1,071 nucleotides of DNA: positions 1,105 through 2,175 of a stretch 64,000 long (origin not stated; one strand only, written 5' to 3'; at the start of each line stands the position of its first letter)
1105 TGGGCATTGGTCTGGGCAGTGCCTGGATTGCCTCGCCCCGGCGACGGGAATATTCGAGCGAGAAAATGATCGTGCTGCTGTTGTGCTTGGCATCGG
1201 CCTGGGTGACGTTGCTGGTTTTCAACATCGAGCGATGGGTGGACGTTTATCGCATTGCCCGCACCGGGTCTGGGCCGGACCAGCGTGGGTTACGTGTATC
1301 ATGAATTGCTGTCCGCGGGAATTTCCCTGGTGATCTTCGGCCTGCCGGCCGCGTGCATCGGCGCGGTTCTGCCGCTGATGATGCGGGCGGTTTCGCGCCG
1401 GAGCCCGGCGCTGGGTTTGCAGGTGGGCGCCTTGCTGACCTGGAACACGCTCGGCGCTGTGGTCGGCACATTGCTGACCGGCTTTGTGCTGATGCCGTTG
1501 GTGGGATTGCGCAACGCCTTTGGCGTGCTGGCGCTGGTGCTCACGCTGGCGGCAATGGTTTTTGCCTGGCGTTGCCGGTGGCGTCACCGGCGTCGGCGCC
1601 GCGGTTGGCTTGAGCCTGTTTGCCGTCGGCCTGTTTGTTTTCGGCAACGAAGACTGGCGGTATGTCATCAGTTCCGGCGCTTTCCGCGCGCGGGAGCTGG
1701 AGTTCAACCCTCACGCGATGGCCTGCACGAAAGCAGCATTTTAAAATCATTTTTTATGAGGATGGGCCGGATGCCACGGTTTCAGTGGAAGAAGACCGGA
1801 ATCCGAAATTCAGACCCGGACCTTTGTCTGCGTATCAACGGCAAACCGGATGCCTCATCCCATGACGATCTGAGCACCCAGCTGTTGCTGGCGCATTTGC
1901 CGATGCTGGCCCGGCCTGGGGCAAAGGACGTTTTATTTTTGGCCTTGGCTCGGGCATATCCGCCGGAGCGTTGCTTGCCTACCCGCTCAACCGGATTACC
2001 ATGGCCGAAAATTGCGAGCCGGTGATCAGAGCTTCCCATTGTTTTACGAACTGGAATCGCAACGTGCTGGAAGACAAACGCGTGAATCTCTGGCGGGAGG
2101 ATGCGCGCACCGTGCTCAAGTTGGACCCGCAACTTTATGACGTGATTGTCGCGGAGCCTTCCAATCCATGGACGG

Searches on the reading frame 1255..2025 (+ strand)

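Call 78: search_protein_families(library=pfam, proteins=[window:1255-2025:+], max_evalue=0.001)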
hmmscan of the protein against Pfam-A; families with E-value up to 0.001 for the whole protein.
window:1255-2025:+ (256 aa): 1 family
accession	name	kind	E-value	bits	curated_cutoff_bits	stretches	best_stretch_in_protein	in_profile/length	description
PF13386.12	DsbD_2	-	0.00017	22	24.9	1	33-113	16-98/199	Cytochrome C biogenesis protein transmembrane region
